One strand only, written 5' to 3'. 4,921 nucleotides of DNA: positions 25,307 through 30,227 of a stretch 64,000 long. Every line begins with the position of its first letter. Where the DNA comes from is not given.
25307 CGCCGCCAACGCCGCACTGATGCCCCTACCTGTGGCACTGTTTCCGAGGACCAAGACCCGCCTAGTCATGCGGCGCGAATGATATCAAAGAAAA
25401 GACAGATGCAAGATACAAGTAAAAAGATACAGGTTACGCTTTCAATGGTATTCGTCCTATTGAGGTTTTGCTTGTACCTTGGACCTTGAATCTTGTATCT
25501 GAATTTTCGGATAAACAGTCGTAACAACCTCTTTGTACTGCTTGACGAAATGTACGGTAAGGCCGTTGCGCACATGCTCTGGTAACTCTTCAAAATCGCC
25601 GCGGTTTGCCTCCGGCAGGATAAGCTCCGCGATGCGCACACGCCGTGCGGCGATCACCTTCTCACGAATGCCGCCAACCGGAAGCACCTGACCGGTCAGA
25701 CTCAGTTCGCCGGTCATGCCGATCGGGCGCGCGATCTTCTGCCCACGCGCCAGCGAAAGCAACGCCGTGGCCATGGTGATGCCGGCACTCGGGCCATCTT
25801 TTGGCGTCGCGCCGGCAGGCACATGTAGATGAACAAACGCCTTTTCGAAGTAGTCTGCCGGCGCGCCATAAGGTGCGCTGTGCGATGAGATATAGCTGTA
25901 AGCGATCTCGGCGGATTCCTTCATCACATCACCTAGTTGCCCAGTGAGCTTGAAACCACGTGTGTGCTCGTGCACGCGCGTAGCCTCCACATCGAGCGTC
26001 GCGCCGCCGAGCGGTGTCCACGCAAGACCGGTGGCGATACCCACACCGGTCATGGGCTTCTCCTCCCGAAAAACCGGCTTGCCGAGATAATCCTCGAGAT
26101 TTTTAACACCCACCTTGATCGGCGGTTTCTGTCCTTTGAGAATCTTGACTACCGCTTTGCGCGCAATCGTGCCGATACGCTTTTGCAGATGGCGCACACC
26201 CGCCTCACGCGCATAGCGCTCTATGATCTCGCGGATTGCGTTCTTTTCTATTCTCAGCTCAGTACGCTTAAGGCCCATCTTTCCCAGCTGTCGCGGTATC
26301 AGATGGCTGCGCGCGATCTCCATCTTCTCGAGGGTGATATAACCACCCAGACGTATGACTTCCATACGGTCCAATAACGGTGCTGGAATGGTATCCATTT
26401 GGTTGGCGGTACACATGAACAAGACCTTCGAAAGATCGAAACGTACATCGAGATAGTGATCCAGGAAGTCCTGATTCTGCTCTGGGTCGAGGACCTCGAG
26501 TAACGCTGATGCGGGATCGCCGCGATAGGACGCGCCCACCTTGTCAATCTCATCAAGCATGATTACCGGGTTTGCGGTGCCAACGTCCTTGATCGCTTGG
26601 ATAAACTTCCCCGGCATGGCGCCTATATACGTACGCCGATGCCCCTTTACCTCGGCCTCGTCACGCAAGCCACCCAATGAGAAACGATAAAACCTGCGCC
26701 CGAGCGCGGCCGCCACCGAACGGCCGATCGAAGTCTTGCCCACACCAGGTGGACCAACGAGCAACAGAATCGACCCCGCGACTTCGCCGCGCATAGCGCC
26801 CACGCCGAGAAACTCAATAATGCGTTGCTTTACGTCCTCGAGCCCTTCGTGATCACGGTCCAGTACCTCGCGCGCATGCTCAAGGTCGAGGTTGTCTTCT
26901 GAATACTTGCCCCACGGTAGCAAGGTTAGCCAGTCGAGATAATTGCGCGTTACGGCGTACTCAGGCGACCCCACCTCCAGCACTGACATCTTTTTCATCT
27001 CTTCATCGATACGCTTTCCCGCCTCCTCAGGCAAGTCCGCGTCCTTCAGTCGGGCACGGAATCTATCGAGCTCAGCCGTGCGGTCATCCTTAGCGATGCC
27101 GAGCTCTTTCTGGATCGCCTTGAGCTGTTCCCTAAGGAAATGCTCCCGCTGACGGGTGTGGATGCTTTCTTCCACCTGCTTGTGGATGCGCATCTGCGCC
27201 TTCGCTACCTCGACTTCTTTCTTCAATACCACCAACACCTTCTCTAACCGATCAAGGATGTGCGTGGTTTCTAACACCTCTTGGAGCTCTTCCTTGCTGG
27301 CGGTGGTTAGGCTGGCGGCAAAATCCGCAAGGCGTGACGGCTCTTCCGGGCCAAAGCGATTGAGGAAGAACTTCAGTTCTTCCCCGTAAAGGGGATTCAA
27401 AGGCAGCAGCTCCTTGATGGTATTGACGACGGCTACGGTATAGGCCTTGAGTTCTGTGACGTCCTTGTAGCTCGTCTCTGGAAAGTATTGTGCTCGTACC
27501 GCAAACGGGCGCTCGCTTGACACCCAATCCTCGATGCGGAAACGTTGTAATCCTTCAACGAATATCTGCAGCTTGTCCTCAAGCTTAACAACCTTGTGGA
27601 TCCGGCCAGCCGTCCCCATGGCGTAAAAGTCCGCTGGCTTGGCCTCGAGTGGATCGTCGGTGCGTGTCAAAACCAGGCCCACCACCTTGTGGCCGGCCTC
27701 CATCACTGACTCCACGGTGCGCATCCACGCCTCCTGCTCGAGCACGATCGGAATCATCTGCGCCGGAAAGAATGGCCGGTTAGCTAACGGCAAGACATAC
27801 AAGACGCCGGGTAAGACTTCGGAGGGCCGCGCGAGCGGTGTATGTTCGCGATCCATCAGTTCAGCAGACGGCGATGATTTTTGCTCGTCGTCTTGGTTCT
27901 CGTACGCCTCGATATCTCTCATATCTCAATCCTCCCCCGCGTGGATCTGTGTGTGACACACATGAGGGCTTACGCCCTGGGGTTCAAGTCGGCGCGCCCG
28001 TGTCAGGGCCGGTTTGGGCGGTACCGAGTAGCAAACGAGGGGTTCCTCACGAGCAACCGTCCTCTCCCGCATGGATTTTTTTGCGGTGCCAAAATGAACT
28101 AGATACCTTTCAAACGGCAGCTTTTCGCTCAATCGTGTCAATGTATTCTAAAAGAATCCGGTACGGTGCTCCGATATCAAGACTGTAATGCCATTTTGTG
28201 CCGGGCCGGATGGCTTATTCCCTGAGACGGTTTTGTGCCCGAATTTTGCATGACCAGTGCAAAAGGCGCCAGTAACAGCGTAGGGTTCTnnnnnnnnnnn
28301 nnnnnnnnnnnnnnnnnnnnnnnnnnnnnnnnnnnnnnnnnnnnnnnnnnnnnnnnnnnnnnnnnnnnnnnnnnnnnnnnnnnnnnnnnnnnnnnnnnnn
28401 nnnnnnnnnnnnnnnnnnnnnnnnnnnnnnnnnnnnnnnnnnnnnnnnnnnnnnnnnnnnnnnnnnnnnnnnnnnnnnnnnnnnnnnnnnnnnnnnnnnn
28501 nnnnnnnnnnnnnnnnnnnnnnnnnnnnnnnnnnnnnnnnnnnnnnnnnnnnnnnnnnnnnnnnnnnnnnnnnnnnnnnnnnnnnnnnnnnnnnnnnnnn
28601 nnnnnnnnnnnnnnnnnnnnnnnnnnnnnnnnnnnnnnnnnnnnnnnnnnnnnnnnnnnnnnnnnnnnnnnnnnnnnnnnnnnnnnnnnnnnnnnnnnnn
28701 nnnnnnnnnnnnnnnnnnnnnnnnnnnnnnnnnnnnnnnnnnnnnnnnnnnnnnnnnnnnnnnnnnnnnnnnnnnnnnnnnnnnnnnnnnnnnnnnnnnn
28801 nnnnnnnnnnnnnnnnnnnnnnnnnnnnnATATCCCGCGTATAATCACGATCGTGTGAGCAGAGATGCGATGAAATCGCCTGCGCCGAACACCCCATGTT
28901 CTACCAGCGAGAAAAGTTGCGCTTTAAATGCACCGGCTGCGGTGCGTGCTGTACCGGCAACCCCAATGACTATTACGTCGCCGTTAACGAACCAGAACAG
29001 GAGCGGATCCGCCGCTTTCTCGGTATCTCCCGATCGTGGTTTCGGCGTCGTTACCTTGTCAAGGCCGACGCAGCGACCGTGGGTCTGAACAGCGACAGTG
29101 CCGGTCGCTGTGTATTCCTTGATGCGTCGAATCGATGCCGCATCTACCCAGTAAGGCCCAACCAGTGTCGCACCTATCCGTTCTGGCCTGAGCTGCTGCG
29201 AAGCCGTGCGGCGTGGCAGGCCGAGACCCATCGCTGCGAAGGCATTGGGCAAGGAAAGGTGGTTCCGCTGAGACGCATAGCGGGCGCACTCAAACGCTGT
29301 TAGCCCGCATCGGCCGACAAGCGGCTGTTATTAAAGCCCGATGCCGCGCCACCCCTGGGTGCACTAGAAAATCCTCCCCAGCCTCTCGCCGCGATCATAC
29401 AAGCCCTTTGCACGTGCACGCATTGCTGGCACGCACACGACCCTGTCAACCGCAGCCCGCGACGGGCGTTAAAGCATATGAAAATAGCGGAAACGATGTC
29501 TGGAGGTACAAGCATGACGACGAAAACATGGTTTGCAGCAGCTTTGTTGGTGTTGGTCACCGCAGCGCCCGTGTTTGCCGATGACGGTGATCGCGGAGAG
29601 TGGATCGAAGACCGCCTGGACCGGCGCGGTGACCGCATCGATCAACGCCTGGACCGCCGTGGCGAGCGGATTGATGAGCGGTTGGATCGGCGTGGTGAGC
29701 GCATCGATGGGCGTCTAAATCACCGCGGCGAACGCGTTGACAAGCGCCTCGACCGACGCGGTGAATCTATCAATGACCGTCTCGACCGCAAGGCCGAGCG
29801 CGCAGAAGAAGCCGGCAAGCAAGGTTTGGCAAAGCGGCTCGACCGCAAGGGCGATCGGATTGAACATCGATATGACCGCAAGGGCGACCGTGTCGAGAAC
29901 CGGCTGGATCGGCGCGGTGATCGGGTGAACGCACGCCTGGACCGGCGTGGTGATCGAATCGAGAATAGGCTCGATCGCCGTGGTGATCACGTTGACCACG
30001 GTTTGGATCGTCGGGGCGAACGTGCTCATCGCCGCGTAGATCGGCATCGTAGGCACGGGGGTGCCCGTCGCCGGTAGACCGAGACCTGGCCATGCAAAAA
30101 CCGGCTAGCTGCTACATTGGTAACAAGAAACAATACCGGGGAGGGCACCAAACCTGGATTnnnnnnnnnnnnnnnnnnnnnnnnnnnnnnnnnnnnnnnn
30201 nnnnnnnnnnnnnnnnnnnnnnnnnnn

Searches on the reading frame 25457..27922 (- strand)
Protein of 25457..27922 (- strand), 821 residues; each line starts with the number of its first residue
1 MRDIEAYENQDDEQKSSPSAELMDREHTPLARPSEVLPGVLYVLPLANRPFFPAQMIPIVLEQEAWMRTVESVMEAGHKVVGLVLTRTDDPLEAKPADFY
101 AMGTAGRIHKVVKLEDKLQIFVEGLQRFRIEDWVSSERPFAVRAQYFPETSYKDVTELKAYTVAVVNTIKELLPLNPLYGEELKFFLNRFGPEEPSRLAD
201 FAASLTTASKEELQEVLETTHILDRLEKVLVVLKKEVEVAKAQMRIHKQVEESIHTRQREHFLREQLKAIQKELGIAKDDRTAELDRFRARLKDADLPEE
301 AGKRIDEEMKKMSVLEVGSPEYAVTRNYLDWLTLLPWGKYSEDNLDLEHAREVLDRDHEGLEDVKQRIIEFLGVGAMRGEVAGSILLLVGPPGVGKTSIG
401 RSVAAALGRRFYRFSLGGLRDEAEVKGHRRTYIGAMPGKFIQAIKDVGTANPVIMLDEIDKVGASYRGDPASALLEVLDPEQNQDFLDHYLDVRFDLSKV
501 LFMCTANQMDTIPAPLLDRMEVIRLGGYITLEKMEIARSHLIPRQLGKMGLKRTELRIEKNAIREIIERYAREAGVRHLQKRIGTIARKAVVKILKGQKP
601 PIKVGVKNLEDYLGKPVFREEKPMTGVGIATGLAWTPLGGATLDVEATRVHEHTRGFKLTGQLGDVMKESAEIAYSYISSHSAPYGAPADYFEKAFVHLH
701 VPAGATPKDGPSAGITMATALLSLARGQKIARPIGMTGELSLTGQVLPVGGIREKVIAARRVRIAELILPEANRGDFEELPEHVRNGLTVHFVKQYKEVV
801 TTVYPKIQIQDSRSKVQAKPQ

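Call 49: search_protein_families(library=pfam, proteins=[window:25457-27922:-])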
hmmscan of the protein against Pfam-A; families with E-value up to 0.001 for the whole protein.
window:25457-27922:- (821 aa): 11 families
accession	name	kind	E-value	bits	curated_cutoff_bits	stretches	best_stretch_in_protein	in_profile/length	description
PF05362.19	Lon_C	-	6e-77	258.3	21.1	1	604-802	2-201/205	Lon protease (S16) C-terminal proteolytic domain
PF02190.22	LON_substr_bdg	-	4.4e-37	128.4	28.7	1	41-235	2-200/200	ATP-dependent protease La (LON) substrate-binding domain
PF00004.35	AAA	-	4.7e-26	92.2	21.2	1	386-524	1-127/131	ATPase family associated with various cellular activities (AAA)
PF22667.2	Lon_lid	-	1.5e-18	66.6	27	1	548-599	2-54/57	Lon protease AAA+ ATPase lid domain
PF13541.12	ChlI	-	1.7e-08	34.8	27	1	650-773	5-121/121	Subunit ChlI of Mg-chelatase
PF07728.20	AAA_5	-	1.2e-06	29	22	1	386-519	2-138/139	AAA domain (dynein-related subfamily)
PF08298.17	AAA_PrkA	-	1.7e-05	24.5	25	1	357-407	59-109/358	PrkA AAA domain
PF20030.5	bpMoxR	-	5.3e-05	22.8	27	1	365-427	17-75/205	MoxR domain in the MoxR-vWA-beta-propeller ternary systems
PF13191.12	AAA_16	-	0.00025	22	32.6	1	381-415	24-56/167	AAA ATPase domain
PF13401.12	AAA_22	-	0.00044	21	27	0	384-462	6-96/130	AAA domain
PF05496.18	RuvB_N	-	0.00044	20.5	27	0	357-412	8-62/159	Holliday junction DNA helicase RuvB P-loop domain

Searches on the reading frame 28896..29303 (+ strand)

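Call 79: search_protein_families(library=pfam, max_evalue=0.00001, proteins=[window:28896-29303:+])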
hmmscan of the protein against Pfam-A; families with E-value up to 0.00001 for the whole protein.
window:28896-29303:+ (135 aa): 1 family
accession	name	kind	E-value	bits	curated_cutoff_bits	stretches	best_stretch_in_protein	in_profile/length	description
PF03692.20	CxxCxxCC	-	5.4e-15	56.3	23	1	11-114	1-84/85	Putative zinc- or iron-chelating domain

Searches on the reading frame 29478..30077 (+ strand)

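Call 79: search_protein_families(library=pfam, max_evalue=0.00001, proteins=[window:29478-30077:+])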
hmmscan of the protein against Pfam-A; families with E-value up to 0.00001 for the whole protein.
window:29478-30077:+ (199 aa): 1 family
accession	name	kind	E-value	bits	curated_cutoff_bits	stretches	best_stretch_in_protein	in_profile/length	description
PF01442.23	Apolipoprotein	-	2.2e-10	41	90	0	44-111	83-150/190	Apolipoprotein A1/A4/E domain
